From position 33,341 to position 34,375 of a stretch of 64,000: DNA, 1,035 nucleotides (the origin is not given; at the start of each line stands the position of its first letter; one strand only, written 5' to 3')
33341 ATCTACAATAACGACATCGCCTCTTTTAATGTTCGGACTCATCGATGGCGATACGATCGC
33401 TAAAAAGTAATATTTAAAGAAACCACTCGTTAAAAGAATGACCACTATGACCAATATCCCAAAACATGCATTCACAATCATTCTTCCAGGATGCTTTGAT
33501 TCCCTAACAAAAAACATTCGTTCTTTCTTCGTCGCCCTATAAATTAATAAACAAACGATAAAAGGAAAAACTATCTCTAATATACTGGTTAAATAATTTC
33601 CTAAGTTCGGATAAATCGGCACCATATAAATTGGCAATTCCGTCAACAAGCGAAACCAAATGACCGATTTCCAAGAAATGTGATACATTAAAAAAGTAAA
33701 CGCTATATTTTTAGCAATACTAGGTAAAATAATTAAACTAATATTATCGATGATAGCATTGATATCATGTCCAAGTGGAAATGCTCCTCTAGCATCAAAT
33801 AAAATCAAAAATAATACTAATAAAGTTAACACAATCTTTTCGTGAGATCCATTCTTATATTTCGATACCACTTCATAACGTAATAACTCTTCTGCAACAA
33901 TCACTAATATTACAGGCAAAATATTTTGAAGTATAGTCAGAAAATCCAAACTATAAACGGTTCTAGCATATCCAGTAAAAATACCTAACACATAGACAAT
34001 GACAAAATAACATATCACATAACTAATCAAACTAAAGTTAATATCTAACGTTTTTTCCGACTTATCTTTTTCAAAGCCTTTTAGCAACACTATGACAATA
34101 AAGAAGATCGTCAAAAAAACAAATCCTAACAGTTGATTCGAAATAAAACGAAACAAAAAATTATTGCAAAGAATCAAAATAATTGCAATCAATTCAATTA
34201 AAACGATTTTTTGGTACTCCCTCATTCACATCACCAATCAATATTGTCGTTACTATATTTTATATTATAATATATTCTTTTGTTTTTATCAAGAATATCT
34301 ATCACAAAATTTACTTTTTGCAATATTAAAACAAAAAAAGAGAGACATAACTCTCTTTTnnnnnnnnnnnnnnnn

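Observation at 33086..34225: Single polypeptide combining a CPBP (CAAX/Abi) intramembrane metalloprotease domain with a type I signal peptidase domain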

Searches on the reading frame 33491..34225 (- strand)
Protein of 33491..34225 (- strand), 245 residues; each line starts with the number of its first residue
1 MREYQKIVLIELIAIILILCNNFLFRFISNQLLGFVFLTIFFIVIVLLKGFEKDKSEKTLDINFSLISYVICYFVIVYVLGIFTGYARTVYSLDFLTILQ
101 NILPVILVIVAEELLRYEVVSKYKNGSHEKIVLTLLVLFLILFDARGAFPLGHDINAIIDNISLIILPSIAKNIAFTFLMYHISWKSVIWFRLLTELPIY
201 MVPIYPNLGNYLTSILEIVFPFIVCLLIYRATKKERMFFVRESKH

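Call 11: search_solved_structures(query=A2, max_evalue=10, show_alignments=3)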
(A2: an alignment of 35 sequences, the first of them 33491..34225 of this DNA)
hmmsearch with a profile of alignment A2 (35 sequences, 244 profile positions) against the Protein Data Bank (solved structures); distinct sequences matched with E-value up to 10: 3.
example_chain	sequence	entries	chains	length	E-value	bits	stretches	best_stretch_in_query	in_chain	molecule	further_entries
8cnk_A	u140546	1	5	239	4.2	10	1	7-88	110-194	Green-light absorbing proteorhodopsin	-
8cqc_A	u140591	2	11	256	7.8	9.1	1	7-88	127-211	Green-light absorbing proteorhodopsin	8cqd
2l6x_A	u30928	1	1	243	8.3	9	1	7-88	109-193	Green-light absorbing proteorhodopsin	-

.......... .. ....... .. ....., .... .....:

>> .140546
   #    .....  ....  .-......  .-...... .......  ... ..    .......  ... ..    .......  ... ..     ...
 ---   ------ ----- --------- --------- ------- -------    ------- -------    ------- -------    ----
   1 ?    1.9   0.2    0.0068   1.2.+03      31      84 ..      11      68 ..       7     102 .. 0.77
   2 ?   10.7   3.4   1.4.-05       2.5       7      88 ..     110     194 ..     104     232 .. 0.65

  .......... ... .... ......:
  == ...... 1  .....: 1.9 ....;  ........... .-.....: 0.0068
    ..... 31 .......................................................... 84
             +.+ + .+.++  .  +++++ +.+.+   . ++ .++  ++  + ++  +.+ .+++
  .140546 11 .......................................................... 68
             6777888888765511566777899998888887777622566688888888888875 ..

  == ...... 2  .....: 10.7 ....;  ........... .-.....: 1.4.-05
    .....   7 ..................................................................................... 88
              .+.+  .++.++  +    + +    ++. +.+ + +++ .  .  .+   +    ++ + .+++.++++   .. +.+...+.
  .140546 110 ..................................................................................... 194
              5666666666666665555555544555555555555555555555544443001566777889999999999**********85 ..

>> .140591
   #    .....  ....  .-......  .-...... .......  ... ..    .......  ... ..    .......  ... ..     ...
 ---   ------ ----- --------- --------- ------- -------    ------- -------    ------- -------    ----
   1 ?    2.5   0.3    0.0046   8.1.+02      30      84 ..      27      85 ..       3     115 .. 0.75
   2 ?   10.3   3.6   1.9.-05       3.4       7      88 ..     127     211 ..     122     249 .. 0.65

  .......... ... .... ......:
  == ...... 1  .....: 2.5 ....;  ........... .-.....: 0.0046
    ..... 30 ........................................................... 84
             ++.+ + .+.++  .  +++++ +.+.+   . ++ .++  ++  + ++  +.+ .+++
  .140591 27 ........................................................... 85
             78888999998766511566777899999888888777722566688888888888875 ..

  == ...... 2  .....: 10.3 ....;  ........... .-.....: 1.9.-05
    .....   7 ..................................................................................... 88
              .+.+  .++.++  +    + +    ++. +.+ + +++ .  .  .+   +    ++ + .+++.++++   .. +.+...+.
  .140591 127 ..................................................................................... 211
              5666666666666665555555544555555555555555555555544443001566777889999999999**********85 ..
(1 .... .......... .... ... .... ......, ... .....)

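Call 23: search_protein_representatives(alignment_id=A2)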
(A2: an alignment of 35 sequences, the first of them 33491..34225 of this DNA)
Query: 35 sequences, 244 profile positions. Proteins with E-value up to 0.001 (for the whole library): 1591; up to 1e-10: 1136; up to 1e-30: 385. The best 150 are listed.
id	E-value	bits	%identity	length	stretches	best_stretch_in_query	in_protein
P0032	3.6e-79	282.1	-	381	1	1-238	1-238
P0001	2.4e-76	272.8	-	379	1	1-243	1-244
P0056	4.3e-76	272.0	-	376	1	1-243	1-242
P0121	6.0e-75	268.2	-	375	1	1-243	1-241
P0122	6.7e-75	268.1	-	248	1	1-240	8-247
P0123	3.5e-69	249.4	-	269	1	1-243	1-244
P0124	4.2e-69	249.1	-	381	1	1-239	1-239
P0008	9.6e-69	247.9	-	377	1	2-243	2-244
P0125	1.3e-68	247.5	-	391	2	2-240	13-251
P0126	4.0e-67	242.6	-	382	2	1-243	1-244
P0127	1.1e-66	241.2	-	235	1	1-232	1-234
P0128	1.9e-66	240.4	-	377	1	1-241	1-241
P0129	9.5e-66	238.1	-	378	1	1-241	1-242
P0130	6.4e-65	235.4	-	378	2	1-242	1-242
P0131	4.3e-64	232.7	-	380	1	4-242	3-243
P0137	5.3e-63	229.1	-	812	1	1-241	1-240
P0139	1.3e-62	227.9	-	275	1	4-241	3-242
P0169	4.3e-58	213.0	-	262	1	1-232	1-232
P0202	4.6e-54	199.9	-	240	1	1-239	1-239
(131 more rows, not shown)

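Call 25: search_protein_families(library=pfam, proteins=[P0137, P0122, P0123, P0127, P0139, P0169, P0202], max_evalue=0.1)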
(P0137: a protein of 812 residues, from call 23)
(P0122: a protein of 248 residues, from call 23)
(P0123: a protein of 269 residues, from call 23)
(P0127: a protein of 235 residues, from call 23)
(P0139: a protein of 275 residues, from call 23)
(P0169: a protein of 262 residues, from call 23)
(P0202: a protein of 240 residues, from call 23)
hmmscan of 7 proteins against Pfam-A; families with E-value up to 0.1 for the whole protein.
P0137 (812 aa): 5 families
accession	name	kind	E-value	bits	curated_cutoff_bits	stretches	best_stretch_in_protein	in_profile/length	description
PF00149.33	Metallophos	-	3.6e-08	34.5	21.5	1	360-576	3-190/191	Calcineurin-like phosphoesterase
PF02872.23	5_nucleotid_C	-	3.4e-06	27.7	23.6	1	705-740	48-83/158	5'-nucleotidase, C-terminal domain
PF10502.14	Peptidase_S26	-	0.0088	16.4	22.9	1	252-297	5-49/168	Signal peptidase, peptidase S26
PF00717.28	Peptidase_S24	-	0.043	13.9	23.3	0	274-296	38-60/116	Peptidase S24-like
PF06210.16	DUF1003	-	0.083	13.5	27.4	1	33-80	6-54/103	Protein of unknown function (DUF1003)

P0122 (248 aa): 1 family
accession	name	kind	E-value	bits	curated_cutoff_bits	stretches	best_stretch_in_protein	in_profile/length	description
PF24661.1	DUF7649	-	0.0065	17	27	1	100-151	17-68/85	Domain of unknown function (DUF7649)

P0123 (269 aa): 0 families

P0127 (235 aa): 0 families

P0139 (275 aa): 1 family
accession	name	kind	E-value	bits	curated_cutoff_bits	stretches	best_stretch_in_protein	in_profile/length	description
PF11255.13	DUF3054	-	0.0098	16.7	25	0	210-267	27-85/110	Protein of unknown function (DUF3054)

P0169 (262 aa): 0 families

P0202 (240 aa): 1 family
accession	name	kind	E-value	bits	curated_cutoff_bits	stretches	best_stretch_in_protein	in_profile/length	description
PF22954.2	DUF7027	-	0.008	16.5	27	1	33-89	10-64/100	Domain of unknown function (DUF7027)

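Call 31: search_protein_families(library=pfam, alignment_id=A2, max_evalue=10)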
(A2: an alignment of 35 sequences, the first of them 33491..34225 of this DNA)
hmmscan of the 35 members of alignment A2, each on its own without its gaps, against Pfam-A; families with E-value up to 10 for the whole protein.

A. member 1, window:33491-34225:- (245 aa): 1 family
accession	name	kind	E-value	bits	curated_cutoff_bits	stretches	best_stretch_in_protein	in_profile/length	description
PF07331.16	TctB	-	0.016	15.8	29.1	1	14-82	75-134/137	Tripartite tricarboxylate transporter TctB family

B. families by the number of members that match (of 35 scanned): 35 families (the first 25 are shown)
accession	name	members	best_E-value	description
PF07331.16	TctB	2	0.01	Tripartite tricarboxylate transporter TctB family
PF19845.4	DUF6320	1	0.00014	Family of unknown function (DUF6320)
PF25154.1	TPR_AP5Z1_C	1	0.0024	AP-5 complex subunit zeta-1, C-terminal TPR repeats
PF05145.17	AbrB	1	0.0025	Transition state regulatory protein AbrB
PF02939.21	UcrQ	1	0.0041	UcrQ family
PF04080.19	Per1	1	0.047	Per1-like family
PF03203.19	MerC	1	0.048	MerC mercury resistance protein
PF03820.22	SFXNs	1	0.06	Sideroflexins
PF05279.16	Asp-B-Hydro_N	1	0.062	Aspartyl beta-hydroxylase N-terminal region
PF04956.18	TrbC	1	0.076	TrbC/VIRB2 pilin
PF23227.1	HEAT_MROH2B_C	1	0.11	MROH2B-like, HEAT repeats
PF24133.1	DUF7400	1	0.13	Domain of unknown function (DUF7400)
PF05767.17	Pox_A14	1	0.18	Poxvirus virion envelope protein A14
PF14030.11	DUF4245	1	0.21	Protein of unknown function (DUF4245)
PF16192.10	PMT_4TMC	1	0.24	C-terminal four TMM region of protein-O-mannosyltransferase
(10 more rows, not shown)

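Call 32: predict_structure(alignment_id=A2)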
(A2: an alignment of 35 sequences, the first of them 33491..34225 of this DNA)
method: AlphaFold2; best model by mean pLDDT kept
length: 245 residues; sequences in the alignment: 35
mean_pLDDT: 90.6   pTM: 0.87
mean pLDDT of the five models: 90.6, 90.1, 90.1, 88.8, 88.4
residues with pLDDT >= 90: 172; 70-90: 62; 50-70: 11; < 50: 0
segments of 3 or more residues with pLDDT < 50: none
pLDDT, mean of each block of 10 residues (from residue 1): 86 95 89 95 94 84 93 95 90 85 95 96 90 97 92 90 93 96 94 93 90 92 92 73 63
secondary structure, 60 per line:
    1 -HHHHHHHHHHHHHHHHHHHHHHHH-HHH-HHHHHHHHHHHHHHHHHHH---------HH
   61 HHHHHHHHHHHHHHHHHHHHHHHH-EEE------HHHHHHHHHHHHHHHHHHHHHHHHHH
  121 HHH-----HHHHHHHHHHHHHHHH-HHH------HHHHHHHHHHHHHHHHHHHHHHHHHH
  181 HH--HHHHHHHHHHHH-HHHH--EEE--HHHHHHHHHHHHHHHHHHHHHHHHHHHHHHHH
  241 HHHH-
elements in order: H2-25 H31-49 H59-84 E86-88 H95-123 H129-144 H155-182 H185-196 H198-201 E204-206 H209-244

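Call 85: search_dna_similar(query=window:33491-34225:-, collection=plasmids, mode=protein, max_evalue=0.01, max_rows=20)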
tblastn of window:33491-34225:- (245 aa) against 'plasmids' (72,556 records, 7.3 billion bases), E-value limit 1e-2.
No match.
